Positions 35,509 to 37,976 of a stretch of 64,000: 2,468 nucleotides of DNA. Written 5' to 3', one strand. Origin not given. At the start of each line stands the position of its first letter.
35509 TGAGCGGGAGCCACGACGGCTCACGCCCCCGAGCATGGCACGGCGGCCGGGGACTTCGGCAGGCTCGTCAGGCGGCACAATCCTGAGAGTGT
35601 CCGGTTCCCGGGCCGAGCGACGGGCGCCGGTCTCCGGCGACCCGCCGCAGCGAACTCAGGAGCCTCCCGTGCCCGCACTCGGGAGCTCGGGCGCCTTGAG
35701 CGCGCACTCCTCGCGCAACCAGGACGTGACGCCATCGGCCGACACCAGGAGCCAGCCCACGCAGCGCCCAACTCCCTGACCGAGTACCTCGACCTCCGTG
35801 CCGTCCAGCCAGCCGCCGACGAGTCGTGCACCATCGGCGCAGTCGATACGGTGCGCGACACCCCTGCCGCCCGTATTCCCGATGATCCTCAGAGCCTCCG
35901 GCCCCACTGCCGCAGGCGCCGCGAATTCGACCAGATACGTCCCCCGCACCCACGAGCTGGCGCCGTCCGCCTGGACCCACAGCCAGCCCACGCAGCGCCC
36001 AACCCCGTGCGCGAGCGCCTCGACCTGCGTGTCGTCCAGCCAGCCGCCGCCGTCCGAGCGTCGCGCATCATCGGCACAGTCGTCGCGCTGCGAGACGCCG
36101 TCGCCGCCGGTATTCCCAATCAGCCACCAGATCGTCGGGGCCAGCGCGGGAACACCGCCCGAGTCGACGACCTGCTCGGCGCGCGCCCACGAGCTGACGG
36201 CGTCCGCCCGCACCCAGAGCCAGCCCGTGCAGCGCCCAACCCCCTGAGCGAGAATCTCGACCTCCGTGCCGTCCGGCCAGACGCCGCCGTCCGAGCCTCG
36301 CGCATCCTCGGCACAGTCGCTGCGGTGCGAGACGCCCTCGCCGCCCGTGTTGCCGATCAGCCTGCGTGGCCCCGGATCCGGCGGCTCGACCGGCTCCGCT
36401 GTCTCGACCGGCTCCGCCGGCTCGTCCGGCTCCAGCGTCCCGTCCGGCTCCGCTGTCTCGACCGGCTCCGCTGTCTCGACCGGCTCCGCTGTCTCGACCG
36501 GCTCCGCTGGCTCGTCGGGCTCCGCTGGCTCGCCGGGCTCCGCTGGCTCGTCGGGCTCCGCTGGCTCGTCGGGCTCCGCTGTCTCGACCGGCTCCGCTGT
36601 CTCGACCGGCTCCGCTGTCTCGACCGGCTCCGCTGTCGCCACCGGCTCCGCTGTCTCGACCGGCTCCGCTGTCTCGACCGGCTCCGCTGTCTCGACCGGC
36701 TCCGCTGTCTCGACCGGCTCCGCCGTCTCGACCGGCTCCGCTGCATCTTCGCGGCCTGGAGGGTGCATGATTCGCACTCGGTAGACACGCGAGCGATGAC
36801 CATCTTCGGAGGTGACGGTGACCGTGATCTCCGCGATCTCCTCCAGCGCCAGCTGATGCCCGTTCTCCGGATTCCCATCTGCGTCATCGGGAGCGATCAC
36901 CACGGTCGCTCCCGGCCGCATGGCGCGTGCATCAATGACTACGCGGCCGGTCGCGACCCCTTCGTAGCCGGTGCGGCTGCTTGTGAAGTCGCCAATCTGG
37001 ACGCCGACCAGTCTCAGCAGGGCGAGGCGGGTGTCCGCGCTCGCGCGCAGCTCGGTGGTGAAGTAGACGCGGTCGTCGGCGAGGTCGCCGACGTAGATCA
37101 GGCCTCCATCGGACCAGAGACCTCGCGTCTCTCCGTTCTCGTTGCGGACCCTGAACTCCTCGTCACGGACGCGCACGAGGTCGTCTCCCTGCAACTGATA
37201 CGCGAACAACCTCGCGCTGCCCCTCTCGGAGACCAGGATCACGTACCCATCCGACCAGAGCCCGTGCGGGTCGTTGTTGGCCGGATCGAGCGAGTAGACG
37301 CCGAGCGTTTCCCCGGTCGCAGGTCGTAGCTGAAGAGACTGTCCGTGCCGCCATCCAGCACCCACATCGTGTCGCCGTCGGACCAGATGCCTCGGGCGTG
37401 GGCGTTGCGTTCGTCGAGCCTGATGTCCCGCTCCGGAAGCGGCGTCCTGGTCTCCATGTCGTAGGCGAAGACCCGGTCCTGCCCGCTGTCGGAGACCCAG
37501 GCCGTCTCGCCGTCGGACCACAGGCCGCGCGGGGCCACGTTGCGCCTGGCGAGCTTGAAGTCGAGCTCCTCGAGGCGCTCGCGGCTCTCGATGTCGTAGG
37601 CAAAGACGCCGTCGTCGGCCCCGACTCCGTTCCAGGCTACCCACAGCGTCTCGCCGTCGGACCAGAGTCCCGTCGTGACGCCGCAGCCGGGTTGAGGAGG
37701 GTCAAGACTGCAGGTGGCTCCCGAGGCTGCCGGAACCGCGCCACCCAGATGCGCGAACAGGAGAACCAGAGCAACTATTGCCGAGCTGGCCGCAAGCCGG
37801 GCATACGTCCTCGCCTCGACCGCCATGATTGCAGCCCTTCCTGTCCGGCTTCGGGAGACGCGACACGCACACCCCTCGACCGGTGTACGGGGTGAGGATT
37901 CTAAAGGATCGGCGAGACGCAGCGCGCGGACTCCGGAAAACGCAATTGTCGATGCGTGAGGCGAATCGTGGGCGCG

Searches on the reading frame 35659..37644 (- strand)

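Call 25: search_protein_families(library=pfam, proteins=[window:35659-37644:-], max_evalue=0.001)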
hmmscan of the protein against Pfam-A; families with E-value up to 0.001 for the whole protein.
window:35659-37644:- (662 aa): 1 family
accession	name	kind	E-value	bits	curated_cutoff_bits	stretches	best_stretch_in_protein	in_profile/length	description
PF12733.13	Cadherin-like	-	9.5e-05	23.2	24.2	1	217-292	9-86/89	Cadherin-like beta sandwich domain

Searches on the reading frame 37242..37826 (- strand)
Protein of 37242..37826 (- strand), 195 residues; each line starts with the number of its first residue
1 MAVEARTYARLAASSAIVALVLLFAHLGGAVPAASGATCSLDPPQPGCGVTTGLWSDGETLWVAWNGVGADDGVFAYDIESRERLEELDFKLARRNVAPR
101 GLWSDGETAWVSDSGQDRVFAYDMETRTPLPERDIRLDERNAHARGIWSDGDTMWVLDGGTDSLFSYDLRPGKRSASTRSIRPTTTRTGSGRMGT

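Call 25: search_protein_families(library=pfam, proteins=[window:37242-37826:-], max_evalue=0.001)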
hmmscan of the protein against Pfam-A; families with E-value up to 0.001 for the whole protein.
window:37242-37826:- (195 aa): 2 families
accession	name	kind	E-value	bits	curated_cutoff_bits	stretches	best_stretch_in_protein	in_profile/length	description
PF22729.1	NCH3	-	9.6e-06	25.8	27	0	137-164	35-62/74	NACHT C-terminal Helical domain 3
PF10282.15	Lactonase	-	0.00023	20.9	21.7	0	138-191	141-192/344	Lactonase, 7-bladed beta-propeller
